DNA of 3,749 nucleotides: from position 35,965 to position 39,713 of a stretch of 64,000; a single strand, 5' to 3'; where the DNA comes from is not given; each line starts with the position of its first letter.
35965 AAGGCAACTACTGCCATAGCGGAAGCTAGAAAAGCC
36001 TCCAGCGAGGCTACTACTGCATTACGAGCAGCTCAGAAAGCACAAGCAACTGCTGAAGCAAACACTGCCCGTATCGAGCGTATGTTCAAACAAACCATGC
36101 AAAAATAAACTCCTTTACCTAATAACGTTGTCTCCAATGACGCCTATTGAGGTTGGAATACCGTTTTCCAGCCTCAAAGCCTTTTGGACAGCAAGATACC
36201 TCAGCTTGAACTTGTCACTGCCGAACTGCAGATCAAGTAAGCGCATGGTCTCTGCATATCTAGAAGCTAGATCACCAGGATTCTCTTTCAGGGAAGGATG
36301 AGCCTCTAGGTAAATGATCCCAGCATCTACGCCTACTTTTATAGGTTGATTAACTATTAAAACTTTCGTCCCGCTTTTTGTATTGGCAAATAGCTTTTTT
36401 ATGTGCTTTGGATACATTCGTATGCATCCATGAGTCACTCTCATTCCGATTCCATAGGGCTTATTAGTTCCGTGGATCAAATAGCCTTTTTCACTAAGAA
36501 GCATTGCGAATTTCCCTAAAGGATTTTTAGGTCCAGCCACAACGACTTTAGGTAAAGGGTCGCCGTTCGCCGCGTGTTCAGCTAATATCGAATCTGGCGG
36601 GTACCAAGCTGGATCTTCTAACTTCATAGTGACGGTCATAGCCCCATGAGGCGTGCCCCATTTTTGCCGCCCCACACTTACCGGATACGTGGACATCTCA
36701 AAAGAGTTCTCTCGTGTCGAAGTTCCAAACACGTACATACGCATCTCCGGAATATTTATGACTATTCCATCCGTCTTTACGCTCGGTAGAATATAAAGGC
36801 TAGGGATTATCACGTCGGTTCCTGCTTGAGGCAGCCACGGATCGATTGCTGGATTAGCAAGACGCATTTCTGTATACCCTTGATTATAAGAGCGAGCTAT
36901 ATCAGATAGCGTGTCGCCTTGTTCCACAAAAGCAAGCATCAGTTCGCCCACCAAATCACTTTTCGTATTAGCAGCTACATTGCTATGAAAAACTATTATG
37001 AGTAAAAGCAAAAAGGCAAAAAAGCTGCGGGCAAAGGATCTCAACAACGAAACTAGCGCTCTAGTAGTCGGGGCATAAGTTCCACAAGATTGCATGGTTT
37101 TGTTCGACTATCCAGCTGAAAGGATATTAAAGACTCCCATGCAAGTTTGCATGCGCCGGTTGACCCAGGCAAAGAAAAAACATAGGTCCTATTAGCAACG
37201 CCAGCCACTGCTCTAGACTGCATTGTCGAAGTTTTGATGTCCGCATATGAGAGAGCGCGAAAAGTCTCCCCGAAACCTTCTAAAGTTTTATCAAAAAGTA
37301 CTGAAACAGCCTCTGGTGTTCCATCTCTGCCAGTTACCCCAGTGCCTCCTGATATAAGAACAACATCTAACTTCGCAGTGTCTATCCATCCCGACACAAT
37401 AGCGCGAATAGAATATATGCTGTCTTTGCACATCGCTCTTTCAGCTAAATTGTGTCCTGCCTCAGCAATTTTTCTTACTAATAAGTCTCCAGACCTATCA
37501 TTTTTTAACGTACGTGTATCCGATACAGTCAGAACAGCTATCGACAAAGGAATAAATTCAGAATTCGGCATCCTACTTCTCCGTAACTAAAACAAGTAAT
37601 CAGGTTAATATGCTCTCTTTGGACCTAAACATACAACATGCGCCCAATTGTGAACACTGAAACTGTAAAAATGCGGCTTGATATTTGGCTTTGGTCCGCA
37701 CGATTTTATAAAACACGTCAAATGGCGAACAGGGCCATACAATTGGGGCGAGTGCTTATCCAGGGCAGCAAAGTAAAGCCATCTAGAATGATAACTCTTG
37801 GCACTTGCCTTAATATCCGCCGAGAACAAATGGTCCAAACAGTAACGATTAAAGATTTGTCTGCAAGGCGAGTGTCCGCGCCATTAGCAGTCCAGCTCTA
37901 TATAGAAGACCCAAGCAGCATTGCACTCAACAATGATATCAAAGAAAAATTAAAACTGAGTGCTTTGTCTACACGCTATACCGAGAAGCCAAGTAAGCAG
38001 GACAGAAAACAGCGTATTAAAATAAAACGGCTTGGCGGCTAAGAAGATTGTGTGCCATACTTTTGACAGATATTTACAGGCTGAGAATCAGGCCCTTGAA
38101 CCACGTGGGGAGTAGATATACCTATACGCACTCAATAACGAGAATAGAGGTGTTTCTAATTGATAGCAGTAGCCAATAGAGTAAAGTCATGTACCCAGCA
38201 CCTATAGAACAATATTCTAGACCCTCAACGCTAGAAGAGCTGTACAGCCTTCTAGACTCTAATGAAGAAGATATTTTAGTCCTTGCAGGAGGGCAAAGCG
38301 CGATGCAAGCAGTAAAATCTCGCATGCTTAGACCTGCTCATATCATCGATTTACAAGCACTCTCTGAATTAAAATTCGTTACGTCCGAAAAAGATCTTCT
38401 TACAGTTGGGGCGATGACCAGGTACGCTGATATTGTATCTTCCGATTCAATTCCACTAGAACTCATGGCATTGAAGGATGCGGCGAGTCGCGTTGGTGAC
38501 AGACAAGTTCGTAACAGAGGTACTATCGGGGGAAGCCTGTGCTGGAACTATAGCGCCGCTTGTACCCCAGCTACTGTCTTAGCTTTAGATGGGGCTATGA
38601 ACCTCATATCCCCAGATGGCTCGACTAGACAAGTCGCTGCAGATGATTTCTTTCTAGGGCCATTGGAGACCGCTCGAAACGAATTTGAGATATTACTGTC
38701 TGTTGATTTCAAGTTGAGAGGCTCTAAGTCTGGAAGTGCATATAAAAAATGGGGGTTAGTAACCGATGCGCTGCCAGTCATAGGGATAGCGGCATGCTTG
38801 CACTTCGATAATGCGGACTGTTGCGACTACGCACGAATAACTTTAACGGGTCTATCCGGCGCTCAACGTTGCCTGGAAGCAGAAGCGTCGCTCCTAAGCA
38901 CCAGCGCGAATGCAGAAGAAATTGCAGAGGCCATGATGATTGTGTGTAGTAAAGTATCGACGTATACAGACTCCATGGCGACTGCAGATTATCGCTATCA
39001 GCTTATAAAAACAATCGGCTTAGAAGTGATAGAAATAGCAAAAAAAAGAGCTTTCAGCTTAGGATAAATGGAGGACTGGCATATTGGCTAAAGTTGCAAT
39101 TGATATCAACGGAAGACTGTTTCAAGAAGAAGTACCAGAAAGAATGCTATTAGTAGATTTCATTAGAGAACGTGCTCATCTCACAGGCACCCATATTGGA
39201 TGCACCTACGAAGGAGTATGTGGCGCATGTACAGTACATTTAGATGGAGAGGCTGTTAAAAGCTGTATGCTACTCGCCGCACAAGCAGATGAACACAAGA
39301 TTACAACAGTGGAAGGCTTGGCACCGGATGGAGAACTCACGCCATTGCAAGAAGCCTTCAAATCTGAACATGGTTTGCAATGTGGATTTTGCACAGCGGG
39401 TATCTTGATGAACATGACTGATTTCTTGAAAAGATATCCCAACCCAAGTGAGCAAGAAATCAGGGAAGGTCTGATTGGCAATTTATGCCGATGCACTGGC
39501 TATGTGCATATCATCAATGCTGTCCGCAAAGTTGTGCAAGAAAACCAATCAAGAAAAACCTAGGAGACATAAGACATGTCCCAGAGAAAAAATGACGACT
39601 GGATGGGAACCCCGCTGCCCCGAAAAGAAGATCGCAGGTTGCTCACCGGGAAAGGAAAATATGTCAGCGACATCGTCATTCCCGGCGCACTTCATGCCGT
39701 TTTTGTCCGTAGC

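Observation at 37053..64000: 27-kb alcohol-to-acid superlocus combining PQQ, tungsten and molybdenum chemistry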

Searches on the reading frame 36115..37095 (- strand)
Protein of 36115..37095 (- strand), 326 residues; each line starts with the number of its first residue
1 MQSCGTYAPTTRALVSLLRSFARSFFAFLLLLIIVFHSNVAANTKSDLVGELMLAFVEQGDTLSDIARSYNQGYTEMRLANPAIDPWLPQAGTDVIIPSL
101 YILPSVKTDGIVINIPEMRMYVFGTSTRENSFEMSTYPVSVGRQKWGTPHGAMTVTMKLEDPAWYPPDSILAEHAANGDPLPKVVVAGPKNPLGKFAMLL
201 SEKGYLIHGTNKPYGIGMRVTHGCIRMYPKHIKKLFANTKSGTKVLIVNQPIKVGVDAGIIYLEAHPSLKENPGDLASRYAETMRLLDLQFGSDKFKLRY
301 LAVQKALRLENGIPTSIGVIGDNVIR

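Call 3: search_protein_families(library=pfam, proteins=[window:36115-37095:-])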
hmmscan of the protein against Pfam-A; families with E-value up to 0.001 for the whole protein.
window:36115-37095:- (326 aa): 2 families
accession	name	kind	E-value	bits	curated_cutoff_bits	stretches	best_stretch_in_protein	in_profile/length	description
PF03734.19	YkuD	-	3.8e-22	79.9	23.4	1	110-247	3-146/146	L,D-transpeptidase catalytic domain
PF01476.26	LysM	-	0.00014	22.2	20.9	1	57-98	3-43/43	LysM domain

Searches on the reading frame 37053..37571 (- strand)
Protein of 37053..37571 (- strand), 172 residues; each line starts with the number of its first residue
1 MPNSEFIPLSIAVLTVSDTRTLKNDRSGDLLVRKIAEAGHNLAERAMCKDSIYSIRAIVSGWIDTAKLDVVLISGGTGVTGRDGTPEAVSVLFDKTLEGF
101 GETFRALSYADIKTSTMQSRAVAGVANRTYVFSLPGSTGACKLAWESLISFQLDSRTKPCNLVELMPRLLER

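Call 3: search_protein_families(library=pfam, proteins=[window:37053-37571:-])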
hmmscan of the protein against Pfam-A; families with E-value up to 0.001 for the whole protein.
window:37053-37571:- (172 aa): 1 family
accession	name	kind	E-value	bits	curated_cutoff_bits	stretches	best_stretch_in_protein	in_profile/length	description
PF00994.29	MoCF_biosynth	-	1.6e-27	96.4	26.6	1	12-153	1-142/144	Probable molybdopterin binding domain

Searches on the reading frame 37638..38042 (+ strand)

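Call 3: search_protein_families(library=pfam, proteins=[window:37638-38042:+])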
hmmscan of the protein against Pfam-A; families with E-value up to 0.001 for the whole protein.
window:37638-38042:+ (134 aa): 1 family
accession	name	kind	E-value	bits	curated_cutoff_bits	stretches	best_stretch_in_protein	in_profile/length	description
PF01479.30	S4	-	7.6e-11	42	22.8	1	12-55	1-45/48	S4 domain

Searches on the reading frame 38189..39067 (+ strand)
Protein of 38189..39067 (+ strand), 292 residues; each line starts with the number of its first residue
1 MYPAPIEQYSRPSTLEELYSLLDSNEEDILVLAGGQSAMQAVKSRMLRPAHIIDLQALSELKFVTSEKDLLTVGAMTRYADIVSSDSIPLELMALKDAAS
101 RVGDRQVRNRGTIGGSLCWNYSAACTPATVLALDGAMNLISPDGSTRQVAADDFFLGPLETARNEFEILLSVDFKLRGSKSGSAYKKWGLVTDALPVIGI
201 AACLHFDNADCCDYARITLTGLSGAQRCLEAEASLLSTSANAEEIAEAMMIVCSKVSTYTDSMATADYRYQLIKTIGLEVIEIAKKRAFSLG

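Call 3: search_protein_families(library=pfam, proteins=[window:38189-39067:+])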
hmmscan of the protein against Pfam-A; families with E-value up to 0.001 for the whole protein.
window:38189-39067:+ (292 aa): 2 families
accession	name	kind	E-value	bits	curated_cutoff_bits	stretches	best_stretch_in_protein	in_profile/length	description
PF00941.27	FAD_binding_5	-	1.1e-37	129.9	27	1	8-173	4-166/170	FAD binding domain in molybdopterin dehydrogenase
PF03450.22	CO_deh_flav_C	-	2.5e-06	28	25.5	1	184-276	2-94/102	CO dehydrogenase flavoprotein C-terminal domain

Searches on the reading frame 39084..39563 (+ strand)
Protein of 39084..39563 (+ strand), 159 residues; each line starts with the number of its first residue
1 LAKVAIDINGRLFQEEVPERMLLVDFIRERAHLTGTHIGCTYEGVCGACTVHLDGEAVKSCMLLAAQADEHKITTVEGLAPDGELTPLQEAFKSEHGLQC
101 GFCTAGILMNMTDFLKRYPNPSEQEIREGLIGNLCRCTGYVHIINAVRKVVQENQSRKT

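Call 3: search_protein_families(library=pfam, proteins=[window:39084-39563:+])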
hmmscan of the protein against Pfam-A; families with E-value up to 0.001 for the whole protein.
window:39084-39563:+ (159 aa): 3 families
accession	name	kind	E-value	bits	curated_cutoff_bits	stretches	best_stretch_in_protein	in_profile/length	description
PF01799.25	Fer2_2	-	2.9e-29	101.4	30.3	1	75-148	1-75/75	[2Fe-2S] binding domain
PF00111.32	Fer2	-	7.3e-08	32.7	21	1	7-65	2-61/77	2Fe-2S iron-sulfur cluster binding domain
PF13085.11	Fer2_3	-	0.00026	21.4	27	1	42-77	53-87/107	2Fe-2S iron-sulfur cluster binding domain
